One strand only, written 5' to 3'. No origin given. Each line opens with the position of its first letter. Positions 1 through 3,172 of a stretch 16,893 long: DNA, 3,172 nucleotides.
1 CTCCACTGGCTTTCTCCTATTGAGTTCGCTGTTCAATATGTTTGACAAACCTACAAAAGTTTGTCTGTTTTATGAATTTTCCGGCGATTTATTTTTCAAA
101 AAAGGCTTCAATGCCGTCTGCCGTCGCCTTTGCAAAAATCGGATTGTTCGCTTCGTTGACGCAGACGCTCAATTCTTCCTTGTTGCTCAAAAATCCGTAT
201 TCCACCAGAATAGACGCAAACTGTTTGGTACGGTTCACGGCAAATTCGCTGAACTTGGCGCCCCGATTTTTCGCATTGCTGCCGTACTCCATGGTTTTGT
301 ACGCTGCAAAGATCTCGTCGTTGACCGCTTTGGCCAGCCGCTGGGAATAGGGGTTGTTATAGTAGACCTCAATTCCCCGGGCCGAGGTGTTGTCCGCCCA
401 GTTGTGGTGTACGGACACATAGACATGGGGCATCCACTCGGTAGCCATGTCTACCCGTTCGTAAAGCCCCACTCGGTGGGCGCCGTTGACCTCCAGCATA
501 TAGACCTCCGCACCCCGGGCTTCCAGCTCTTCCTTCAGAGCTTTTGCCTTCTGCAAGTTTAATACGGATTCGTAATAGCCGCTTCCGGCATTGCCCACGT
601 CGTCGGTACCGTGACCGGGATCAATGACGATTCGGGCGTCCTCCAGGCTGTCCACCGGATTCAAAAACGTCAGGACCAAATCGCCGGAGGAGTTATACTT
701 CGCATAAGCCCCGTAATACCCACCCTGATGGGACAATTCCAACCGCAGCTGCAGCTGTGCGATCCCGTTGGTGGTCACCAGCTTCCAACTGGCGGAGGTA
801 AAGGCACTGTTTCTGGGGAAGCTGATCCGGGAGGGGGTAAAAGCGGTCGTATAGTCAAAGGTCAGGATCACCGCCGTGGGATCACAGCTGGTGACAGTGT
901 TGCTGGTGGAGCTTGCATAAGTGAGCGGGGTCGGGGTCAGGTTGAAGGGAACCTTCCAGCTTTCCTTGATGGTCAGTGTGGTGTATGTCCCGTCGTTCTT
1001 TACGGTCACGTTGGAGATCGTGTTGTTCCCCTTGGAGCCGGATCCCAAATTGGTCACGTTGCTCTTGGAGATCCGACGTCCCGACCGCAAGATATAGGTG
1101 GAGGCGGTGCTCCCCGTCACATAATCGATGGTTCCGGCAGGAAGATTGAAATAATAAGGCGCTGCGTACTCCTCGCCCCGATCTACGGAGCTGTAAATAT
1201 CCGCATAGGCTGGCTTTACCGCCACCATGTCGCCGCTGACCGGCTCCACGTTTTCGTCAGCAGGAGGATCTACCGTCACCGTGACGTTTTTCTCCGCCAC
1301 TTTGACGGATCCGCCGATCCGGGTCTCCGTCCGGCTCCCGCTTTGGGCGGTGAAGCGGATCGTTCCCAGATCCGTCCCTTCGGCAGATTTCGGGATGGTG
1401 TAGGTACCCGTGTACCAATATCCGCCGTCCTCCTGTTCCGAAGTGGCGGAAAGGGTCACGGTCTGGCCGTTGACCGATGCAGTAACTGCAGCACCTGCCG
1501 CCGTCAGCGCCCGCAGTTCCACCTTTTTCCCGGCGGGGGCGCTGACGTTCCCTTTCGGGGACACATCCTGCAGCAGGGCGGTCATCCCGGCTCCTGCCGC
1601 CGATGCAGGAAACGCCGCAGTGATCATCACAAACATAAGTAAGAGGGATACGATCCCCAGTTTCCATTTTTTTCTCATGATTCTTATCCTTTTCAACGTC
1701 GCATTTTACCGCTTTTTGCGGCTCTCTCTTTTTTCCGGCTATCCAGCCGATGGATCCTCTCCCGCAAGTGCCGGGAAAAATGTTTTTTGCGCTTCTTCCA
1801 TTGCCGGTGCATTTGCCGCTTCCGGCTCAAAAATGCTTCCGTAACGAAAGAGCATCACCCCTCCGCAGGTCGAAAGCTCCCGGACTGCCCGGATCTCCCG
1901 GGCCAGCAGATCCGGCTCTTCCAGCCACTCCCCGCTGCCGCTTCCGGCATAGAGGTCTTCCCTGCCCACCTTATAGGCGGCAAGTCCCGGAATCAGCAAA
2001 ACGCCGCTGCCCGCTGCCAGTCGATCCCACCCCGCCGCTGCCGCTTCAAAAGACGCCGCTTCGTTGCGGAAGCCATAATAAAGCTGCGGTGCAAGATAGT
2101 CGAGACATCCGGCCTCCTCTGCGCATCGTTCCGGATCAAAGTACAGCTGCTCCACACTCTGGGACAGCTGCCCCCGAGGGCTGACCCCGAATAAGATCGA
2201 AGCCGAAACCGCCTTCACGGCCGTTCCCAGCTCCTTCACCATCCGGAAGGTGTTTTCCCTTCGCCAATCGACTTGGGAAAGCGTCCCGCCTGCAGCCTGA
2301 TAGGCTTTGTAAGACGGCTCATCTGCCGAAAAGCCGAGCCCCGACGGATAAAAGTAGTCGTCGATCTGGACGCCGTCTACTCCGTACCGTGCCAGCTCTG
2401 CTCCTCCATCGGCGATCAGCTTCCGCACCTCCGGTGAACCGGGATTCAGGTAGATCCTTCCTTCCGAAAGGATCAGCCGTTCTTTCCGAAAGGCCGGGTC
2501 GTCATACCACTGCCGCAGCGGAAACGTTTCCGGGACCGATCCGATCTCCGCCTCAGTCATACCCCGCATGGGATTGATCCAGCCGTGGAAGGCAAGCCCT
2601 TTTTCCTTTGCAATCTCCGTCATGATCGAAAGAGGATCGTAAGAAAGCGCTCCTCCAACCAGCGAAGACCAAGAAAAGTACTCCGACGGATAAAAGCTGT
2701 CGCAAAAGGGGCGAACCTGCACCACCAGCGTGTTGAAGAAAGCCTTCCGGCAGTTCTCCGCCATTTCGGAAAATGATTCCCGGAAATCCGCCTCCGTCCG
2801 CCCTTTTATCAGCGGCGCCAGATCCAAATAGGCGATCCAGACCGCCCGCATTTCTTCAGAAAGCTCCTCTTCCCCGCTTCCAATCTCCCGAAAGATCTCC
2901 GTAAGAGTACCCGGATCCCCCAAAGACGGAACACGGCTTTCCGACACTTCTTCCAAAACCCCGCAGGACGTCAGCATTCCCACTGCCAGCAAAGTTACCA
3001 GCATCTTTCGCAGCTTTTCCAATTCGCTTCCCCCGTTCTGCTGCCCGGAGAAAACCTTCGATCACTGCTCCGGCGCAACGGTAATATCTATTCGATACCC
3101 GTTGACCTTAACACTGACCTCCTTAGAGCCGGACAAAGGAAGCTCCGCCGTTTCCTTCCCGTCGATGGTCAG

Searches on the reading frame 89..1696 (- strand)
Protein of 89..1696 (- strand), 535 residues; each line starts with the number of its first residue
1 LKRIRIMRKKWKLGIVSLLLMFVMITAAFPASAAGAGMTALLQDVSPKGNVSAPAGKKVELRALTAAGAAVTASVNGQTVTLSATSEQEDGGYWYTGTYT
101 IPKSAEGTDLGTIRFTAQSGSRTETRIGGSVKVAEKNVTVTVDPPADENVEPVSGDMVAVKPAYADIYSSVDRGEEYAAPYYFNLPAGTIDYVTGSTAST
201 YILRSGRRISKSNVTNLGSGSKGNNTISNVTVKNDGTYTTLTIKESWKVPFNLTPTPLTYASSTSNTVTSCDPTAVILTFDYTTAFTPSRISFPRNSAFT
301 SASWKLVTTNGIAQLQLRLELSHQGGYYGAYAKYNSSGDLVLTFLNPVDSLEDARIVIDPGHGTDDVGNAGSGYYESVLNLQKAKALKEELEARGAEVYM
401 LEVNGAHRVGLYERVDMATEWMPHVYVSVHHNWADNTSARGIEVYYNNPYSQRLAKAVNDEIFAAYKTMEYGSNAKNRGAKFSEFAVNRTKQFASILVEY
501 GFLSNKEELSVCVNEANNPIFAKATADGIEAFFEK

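Call 3: search_protein_families(library=pfam, proteins=[window:89-1696:-], max_evalue=1)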
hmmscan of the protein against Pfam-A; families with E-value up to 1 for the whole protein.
window:89-1696:- (535 aa): 3 families
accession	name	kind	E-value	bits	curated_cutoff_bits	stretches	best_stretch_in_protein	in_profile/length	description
PF01520.23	Amidase_3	-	5.2e-38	131.2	27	1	356-530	1-173/174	N-acetylmuramoyl-L-alanine amidase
PF20620.4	DUF6805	-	0.0054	17.5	27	1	67-124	68-125/133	Family of unknown function (DUF6805)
PF17053.10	GEP5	-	0.23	11.8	36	1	447-510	98-161/221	Genetic interactor of prohibitin 5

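Call 4: search_protein_families(library=ncbifam, proteins=[window:89-1696:-], max_evalue=1)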
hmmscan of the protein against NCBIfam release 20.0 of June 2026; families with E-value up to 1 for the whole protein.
window:89-1696:- (535 aa): 7 families
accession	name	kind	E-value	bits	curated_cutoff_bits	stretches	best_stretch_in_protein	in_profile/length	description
TIGR02883.1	spore_cwlD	equivalog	1.3e-23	84.1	221.55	1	356-532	3-189/189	N-acetylmuramoyl-L-alanine amidase CwlD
NF007652.1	PRK10319.1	equivalog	1.3e-12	47.5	400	2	356-446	60-151/291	N-acetylmuramoyl-L-alanine amidase AmiA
NF007751.0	PRK10431.1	equivalog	1e-09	37.5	532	2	355-445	193-284/445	N-acetylmuramoyl-L-alanine amidase AmiB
NF038140.1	amidase_Rv3717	exception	3.3e-09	36.5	335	1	370-534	61-232/233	Rv3717 family N-acetylmuramoyl-L-alanine amidase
NF038267.1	amidase_AmiC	exception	6.2e-08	31.7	700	2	356-445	189-279/407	N-acetylmuramoyl-L-alanine amidase AmiC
NF050040.1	horm_taper_TftA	equivalog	0.00016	20.5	500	1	422-533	73-184/450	hormogonium tapered terminus morphoprotein TftA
NF040942.2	hypo_ExtJ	equivalog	0.62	10.5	52.5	0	21-87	5-63/77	selenite/tellurite reduction operon protein ExtJ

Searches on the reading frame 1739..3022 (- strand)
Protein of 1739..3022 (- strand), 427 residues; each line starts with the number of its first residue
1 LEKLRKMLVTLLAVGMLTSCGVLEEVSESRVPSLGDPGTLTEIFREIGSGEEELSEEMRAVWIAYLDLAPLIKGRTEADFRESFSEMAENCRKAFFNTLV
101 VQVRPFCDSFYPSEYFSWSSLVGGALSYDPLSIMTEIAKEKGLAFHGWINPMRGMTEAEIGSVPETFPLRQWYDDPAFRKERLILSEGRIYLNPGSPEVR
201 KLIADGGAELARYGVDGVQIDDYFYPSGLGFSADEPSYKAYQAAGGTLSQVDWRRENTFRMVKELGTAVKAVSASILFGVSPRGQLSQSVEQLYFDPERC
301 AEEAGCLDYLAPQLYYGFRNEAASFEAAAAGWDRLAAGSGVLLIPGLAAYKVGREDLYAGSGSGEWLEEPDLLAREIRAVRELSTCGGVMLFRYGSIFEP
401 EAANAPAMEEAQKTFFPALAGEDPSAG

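Call 3: search_protein_families(library=pfam, proteins=[window:1739-3022:-], max_evalue=1)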
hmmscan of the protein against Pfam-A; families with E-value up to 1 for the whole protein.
window:1739-3022:- (427 aa): 2 families
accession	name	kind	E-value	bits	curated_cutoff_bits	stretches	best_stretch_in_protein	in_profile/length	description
PF02638.21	GHL10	-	5.1e-44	151.1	27.9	1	57-354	1-301/311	Glycosyl hydrolase-like 10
PF02912.23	Phe_tRNA-synt_N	-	0.22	11.9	22.3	1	23-49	3-29/69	Aminoacyl tRNA synthetase class II, N-terminal domain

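Call 4: search_protein_families(library=ncbifam, proteins=[window:1739-3022:-], max_evalue=1)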
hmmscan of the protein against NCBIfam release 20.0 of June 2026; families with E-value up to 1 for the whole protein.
window:1739-3022:- (427 aa): 0 families
